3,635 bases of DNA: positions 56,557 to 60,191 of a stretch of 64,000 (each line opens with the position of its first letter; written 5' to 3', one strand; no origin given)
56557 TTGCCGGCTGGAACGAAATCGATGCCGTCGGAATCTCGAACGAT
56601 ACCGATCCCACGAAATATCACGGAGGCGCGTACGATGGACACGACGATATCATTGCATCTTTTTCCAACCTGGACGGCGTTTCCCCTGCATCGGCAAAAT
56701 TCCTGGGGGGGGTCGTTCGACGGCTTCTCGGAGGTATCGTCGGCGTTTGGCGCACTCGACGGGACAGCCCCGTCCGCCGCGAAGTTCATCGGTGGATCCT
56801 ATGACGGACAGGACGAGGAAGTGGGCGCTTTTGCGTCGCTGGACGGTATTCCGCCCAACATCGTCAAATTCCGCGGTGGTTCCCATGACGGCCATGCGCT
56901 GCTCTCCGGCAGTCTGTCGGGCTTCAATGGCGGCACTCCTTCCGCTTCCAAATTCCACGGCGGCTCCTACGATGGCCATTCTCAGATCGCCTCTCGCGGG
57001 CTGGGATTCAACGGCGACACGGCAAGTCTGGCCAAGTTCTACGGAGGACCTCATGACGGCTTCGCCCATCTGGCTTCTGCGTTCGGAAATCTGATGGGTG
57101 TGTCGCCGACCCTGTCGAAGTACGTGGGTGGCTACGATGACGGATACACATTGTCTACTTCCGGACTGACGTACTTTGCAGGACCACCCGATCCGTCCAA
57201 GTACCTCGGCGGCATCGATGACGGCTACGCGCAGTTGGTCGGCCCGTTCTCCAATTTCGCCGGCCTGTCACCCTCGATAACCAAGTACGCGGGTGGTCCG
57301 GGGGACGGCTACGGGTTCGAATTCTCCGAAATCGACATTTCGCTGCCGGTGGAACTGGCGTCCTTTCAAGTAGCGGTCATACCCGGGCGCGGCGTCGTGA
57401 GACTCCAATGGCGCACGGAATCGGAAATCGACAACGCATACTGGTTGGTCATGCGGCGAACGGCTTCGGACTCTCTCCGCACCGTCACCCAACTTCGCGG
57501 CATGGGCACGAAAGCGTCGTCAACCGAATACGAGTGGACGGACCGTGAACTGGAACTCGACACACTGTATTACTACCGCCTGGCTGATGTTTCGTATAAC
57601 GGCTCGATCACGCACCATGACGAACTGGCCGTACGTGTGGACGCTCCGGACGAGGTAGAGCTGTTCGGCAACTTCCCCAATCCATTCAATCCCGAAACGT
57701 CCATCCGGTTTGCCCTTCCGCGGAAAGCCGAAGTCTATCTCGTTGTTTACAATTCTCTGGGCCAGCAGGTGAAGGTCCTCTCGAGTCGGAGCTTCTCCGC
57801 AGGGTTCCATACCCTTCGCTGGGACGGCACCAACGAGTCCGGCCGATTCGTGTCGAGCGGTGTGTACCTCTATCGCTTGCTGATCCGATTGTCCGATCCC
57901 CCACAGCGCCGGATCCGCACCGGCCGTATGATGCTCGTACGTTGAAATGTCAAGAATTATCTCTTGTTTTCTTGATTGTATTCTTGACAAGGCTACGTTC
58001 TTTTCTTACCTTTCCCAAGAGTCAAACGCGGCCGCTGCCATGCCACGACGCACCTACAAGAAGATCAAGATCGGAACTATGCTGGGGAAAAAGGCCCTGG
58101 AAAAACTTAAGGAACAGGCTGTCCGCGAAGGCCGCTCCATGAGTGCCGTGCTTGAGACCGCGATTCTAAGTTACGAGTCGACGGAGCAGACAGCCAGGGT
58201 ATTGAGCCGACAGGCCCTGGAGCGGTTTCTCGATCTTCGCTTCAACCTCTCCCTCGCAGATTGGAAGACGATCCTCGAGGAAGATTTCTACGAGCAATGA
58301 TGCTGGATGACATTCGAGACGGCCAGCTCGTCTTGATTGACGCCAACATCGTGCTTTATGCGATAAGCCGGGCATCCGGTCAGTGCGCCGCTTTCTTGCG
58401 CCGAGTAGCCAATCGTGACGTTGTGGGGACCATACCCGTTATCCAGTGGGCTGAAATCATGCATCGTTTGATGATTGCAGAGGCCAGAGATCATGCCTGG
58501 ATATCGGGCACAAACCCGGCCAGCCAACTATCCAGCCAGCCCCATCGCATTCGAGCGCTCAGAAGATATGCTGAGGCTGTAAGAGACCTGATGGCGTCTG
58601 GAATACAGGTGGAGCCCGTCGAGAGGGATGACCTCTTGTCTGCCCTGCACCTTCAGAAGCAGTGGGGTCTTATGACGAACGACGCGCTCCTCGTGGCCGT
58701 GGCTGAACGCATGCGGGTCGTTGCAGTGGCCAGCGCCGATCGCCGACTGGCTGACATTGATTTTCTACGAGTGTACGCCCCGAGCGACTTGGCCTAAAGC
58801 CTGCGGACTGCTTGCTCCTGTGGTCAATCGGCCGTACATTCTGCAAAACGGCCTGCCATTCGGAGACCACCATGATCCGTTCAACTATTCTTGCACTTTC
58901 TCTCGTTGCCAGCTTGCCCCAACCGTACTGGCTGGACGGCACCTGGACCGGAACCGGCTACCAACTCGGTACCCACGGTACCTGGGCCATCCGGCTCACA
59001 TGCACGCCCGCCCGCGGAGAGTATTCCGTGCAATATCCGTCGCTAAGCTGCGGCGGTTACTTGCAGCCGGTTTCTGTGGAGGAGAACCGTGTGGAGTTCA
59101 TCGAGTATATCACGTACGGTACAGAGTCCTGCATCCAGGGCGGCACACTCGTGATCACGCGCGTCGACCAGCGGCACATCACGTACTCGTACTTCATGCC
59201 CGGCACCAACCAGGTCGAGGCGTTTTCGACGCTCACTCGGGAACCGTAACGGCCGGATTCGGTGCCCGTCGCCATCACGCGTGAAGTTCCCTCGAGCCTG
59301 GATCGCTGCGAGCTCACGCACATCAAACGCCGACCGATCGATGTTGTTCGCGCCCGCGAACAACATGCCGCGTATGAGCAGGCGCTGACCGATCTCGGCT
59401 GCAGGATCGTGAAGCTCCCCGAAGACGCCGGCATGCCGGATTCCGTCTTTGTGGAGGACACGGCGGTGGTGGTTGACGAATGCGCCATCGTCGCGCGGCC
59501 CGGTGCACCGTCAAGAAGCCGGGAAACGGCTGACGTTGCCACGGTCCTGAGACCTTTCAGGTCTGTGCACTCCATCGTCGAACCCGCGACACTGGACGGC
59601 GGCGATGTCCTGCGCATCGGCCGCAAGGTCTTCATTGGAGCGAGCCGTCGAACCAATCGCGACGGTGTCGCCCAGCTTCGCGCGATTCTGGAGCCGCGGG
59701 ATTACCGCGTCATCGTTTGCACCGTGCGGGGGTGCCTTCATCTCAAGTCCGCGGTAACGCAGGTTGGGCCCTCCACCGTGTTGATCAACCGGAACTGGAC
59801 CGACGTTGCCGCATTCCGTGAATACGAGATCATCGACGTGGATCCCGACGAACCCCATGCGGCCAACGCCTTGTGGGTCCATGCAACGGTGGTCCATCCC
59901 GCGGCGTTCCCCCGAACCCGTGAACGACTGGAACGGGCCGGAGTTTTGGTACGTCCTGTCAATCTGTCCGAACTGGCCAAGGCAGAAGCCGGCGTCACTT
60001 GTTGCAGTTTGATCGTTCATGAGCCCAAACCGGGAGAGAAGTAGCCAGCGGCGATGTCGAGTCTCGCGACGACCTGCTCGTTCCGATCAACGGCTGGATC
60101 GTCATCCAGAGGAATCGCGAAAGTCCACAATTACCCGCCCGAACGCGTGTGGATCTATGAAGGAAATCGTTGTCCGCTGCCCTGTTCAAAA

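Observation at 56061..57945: Novel 28-aa tandem-repeat T9SS surface protein whose reading frame is split at a G8 homopolymer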

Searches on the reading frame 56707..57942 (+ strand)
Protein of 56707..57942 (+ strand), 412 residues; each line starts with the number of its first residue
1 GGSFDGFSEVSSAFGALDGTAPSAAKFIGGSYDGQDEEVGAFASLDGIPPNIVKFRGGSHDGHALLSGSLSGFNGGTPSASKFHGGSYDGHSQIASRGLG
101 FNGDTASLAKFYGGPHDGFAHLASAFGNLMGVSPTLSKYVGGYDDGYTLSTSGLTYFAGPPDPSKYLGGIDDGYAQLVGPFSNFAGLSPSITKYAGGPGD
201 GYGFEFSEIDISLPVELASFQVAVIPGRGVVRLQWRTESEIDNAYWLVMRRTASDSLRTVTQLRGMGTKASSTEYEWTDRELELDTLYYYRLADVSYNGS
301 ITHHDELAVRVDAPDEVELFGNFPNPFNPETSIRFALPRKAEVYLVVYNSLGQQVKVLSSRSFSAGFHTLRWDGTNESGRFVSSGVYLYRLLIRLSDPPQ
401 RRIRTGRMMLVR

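Call 29: predict_structure(alignment_id=A3)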
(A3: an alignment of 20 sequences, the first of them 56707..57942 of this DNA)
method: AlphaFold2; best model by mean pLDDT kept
length: 412 residues; sequences in the alignment: 20
mean_pLDDT: 70.7   pTM: 0.49
mean pLDDT of the five models: 70.7, 69.4, 68.4, 67.6, 65.6
residues with pLDDT >= 90: 113; 70-90: 76; 50-70: 161; < 50: 62
segments of 3 or more residues with pLDDT < 50: 103-106, 130-134, 155-191, 201-212
pLDDT, mean of each block of 10 residues (from residue 1): 60 58 60 66 58 61 60 53 59 58 50 58 55 52 56 49 46 37 36 53 46 75 86 93 90 96 87 93 93 87 94 88 64 89 94 91 90 91 90 89 89 74
secondary structure, 60 per line:
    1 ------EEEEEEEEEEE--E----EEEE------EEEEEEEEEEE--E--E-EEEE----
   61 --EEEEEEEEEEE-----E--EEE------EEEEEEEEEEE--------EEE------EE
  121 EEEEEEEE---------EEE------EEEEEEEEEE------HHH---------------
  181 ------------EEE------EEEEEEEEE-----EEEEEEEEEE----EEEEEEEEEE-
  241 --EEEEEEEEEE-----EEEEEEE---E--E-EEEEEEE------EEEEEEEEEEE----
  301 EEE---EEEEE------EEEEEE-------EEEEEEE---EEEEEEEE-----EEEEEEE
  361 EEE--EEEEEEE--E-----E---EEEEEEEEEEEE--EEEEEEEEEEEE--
elements in order: E7-17 E25-28 E35-45 E53-56 E63-73 E82-84 E91-101 E110-112 E119-128 E138-140 E147-156 E193-195 E202-210 E216-225 E230-239 E243-252 E258-264 E273-279 E286-296 E301-303 E307-311 E318-323 E331-337 E341-348 E354-363 E366-372 E385-396 E399-410

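Call 33: fold_search(model_id=the predicted structure, library=pdb)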
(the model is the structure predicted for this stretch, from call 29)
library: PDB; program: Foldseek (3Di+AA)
matches with E <= 10: 1854; with E <= 0.001: 288
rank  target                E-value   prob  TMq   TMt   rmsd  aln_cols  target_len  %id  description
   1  6za2_B                5.7e-07  1.00  0.20  0.09  16.6       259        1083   17  Crystal structure of dimeric latent PorU from Porphyromonas gingivalis (released 2021-09-29)
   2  6za2_A                9.4e-07  1.00  0.20  0.10  12.4       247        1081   16  Crystal structure of dimeric latent PorU from Porphyromonas gingivalis (released 2021-09-29)
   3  8ysz_B                3.5e-06  1.00  0.20  0.18  24.8       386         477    8  Cryo-EM structure of the complex IR with three IGF-II (released 2025-03-26)
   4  6tpt                  5.0e-06  1.00  0.21  0.42  14.2       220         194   15  Crystal structures of FNIII domain three and four of the human leucocyte common antigen-related protein, LAR (released 2020-05-13)
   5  8jmw_A                6.7e-06  1.00  0.19  0.15  13.2       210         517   11  Fibril form of serine peptidase Vpr (released 2023-12-06)
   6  8bxr                  7.4e-06  1.00  0.20  0.27  13.4       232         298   12  Titin FnIII-domain I109-I111 (I/A4-A/A6) from the MIR region (released 2023-02-15)
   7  4hsa_F                9.4e-06  1.00  0.20  0.28  16.5       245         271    8  Structure of interleukin 17a in complex with il17ra receptor (released 2013-05-22)
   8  2yn3_D                9.4e-06  1.00  0.16  0.27  12.9       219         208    8  Structural insight into the giant calcium-binding adhesin SiiE: implications for the adhesion of Salmonella enterica t (released 2013-04-03)
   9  2ibb                  9.9e-06  1.00  0.23  0.42  13.1       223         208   10  Crystal Structure of the First and Second FNIII Domains of Ihog (released 2006-10-24)
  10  5i99                  9.9e-06  1.00  0.19  0.20  13.2       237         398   14  Crystal structure of mouse CNTN3 Ig5-Fn2 domains (released 2016-08-31)
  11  1qg3_B                1.0e-05  1.00  0.19  0.37  14.3       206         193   14  CRYSTAL STRUCTURE OF A TANDEM PAIR OF FIBRONECTIN TYPE III DOMAINS FROM THE CYTOPLASMIC TAIL OF INTEGRIN ALPHA6 BETA4 (released 1999-08-20)
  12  6pxv_A                1.0e-05  1.00  0.19  0.11  21.1       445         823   10  Cryo-EM structure of full-length insulin receptor bound to 4 insulin. 3D refinement was focused on the extracellular r (released 2019-09-04)
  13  7y6e_D                1.1e-05  1.00  0.20  0.40  12.1       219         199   12  Crystal structure of sDscam FNIII23 domains, isoform Beta2v6 (released 2023-05-24)
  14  4hsa_C                1.2e-05  1.00  0.20  0.29  16.4       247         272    8  Structure of interleukin 17a in complex with il17ra receptor (released 2013-05-22)
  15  5x83_B                1.2e-05  1.00  0.20  0.39  15.7       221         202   11  Structure of DCC FN456 domains (released 2017-09-06)
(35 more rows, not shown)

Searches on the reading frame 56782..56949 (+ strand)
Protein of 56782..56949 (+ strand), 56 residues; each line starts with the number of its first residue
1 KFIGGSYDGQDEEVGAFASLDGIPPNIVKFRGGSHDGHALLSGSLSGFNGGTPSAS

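Call 27: search_protein_representatives(alignment_id=A2)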
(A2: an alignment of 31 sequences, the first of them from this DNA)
Query: 31 sequences, 56 profile positions. Proteins with E-value up to 0.001 (for the whole library): 282; up to 1e-10: 69; up to 1e-30: 10. The best 150 are listed.
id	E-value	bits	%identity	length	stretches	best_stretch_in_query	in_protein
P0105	8.4e-94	323.3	-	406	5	1-55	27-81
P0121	3.3e-79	276.6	-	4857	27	11-44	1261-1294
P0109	3.7e-77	270.0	-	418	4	1-56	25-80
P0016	6.6e-42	157.1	-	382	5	1-55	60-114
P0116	4.5e-36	138.4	-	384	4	1-55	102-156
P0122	7.1e-36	137.8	-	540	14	2-43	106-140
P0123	1.3e-35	137.0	-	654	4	1-50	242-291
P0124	2.8e-35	135.9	-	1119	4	1-53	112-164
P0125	1.3e-33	130.6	-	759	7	24-49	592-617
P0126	1.1e-32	127.6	-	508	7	2-54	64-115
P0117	3.2e-28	113.3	-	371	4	1-47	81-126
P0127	1.2e-27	111.4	-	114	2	1-56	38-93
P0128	6.7e-24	99.5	-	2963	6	12-43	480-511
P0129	2.9e-23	97.4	-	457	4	2-51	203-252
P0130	2.4e-22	94.5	-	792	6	28-55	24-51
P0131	5.4e-22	93.4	-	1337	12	2-46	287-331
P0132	5.6e-22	93.3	-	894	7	20-52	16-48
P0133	6.9e-22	93.0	-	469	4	2-52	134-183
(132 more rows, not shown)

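Call 28: search_protein_families(library=pfam, proteins=[P0122, P0123, P0124, P0125, P0126, P0129, P0130, P0131, P0132, P0133], max_evalue=0.001)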
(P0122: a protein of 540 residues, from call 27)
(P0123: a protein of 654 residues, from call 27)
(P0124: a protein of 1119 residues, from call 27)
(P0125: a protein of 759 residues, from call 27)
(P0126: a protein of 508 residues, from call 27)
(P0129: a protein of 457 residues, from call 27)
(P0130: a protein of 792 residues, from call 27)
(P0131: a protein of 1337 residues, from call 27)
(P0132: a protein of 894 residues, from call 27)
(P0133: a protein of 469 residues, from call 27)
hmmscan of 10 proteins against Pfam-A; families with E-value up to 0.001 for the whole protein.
P0122 (540 aa): 1 family
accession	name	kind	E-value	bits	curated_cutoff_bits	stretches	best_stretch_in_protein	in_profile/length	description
PF18962.6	Por_Secre_tail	-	1.9e-10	41.4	27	1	466-539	1-75/75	Secretion system C-terminal sorting domain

P0123 (654 aa): 1 family
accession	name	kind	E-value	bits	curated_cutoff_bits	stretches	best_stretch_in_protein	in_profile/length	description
PF18962.6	Por_Secre_tail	-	1e-07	32.6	27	1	575-650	2-73/75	Secretion system C-terminal sorting domain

P0124 (1119 aa): 6 families
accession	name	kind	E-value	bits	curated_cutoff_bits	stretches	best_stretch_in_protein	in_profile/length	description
PF22544.2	HYDIN_VesB_CFA65-like_Ig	-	1.3e-11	45.1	25.5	1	167-260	2-95/100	HYDIN/CFA65/VesB-like, Ig-like domain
PF15780.11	ASH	-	2.6e-10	40.8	27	1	168-257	8-96/98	Abnormal spindle-like microcephaly-assoc'd, ASPM-SPD-2-Hydin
PF22073.2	Cep192_D4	-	1.5e-07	32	35.5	1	169-266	5-111/112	Cep192 domain 4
PF18962.6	Por_Secre_tail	-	3.2e-07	31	27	1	1041-1116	2-74/75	Secretion system C-terminal sorting domain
PF22067.2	Cep192_D3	-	3.4e-05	24.3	27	1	180-252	13-85/99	Cep192 domain 3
PF24507.1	Ig_CFAP65_4th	-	0.00057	20.7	27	0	190-264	2-74/76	CFAP65, fourth Ig-like domain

P0125 (759 aa): 7 families
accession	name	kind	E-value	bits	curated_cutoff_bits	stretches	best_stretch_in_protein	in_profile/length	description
PF21471.3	Reelin_subrepeat-B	-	7.2e-14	52.1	27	0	406-430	52-76/127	Reelin subrepeat B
PF10342.15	Kre9_KNH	-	4.4e-11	43.8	24.6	0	41-98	1-63/94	Kre9/KNH-like N-terminal Ig-like domain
PF24316.1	Tli3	-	1.4e-05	25.9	27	0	165-196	67-97/129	T6SS Tli3 immunity protein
PF03174.19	CHB_HEX_C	-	1.4e-05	25.3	23.6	0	184-208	36-59/76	Chitobiase/beta-hexosaminidase C-terminal domain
PF02012.26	BNR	-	0.0001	22.2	27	0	187-195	2-10/12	BNR/Asp-box repeat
PF14610.12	Psg1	-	0.00014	22.2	30.1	0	389-447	29-98/186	Ykl077w/Psg1 (Pma1 Stabilization in Golgi)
PF06438.17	HasA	-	0.00025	21.2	26.3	0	43-68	47-72/206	Heme-binding protein A (HasA)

P0126 (508 aa): 0 families

P0129 (457 aa): 1 family
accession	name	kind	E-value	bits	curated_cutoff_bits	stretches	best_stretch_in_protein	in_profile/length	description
PF18962.6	Por_Secre_tail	-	4.6e-05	24.1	27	1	384-441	1-62/75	Secretion system C-terminal sorting domain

P0130 (792 aa): 2 families
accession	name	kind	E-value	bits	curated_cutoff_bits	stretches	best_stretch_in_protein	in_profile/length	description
PF19408.5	PKD_6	-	5.1e-44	149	25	4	276-352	2-77/82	PKD-like domain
PF18962.6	Por_Secre_tail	-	1.6e-05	25.6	27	1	711-791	2-75/75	Secretion system C-terminal sorting domain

P0131 (1337 aa): 1 family
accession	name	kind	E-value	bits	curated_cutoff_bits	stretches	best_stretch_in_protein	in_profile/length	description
PF19081.6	Ig_7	-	6.3e-06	26.8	27.3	2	1166-1244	4-84/84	Ig-like domain CHU_C associated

P0132 (894 aa): 4 families
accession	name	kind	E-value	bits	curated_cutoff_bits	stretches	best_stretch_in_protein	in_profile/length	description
PF19408.5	PKD_6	-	5.7e-91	299.4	25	6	52-123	5-75/82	PKD-like domain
PF22578.2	GGR_cat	-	2.9e-07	30.7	27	0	621-649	17-45/88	Geranylgeranyl reductase catalytic domain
PF12944.13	HAV_VP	-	2.2e-05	25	24.5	0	514-595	88-168/169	Hepatitis A virus viral protein VP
PF18962.6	Por_Secre_tail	-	0.00044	20.9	27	1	815-885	1-67/75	Secretion system C-terminal sorting domain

P0133 (469 aa): 0 families

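Call 30: search_solved_structures(query=A2, max_evalue=10, show_alignments=3)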
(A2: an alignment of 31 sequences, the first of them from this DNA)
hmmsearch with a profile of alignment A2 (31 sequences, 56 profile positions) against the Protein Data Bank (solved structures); distinct sequences matched with E-value up to 10: 1.
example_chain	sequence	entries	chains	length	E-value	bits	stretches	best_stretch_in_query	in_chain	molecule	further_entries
9b0m_A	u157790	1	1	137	0.58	13.1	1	31-52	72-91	L-dopachrome isomerase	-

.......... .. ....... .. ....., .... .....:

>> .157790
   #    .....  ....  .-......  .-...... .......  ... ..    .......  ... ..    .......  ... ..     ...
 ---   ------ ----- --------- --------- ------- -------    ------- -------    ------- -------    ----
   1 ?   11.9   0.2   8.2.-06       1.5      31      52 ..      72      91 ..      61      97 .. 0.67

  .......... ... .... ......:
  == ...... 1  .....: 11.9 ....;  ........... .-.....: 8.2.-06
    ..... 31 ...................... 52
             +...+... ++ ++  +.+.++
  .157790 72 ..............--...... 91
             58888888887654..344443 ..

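Call 35: find_homologous_proteins(query=A2, max_evalue=0.001)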
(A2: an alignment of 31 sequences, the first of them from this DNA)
Query A2 (31 sequences) (56 aa, profile of the alignment): 1 proteins with E <= 0.001 among 182 candidates.
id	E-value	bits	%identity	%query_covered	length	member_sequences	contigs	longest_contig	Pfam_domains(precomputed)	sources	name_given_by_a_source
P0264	8.6e-5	40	40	70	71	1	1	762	-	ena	-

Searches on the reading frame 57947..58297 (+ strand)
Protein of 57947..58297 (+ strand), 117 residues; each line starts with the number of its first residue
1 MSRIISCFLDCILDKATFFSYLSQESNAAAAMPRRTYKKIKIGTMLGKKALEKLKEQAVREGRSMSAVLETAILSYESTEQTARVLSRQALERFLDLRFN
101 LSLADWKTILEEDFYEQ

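Call 26: search_protein_families(library=pfam, proteins=[window:57947-58297:+], max_evalue=0.01)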
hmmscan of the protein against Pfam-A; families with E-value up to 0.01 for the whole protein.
window:57947-58297:+ (117 aa): 1 family
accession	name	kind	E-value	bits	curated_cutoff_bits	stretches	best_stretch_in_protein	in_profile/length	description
PF01402.27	RHH_1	-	0.006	16.9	20.5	1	46-76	6-36/39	Ribbon-helix-helix protein, copG family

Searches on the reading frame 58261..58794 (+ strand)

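Call 26: search_protein_families(library=pfam, proteins=[window:58261-58794:+], max_evalue=0.01)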
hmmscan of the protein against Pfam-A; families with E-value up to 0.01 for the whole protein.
window:58261-58794:+ (178 aa): 1 family
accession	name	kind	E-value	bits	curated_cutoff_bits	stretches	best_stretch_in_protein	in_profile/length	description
PF01850.27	PIN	-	3.7e-11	44.1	23.6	1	24-168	1-119/120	PIN domain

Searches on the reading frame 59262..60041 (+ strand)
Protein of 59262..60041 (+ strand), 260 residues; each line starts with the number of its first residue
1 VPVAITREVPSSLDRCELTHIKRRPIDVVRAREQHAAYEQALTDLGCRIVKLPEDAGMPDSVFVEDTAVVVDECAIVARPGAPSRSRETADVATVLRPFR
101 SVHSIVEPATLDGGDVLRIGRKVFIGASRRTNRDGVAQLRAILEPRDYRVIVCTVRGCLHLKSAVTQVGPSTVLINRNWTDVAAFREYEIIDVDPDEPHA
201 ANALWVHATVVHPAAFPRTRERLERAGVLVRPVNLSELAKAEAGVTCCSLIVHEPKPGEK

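Call 26: search_protein_families(library=pfam, proteins=[window:59262-60041:+], max_evalue=0.01)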
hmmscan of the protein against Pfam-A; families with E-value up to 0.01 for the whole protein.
window:59262-60041:+ (260 aa): 1 family
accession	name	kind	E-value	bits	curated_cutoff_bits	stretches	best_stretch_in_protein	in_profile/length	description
PF02274.22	ADI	-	7.5e-10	38.8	22.8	1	58-193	121-275/377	Arginine deiminase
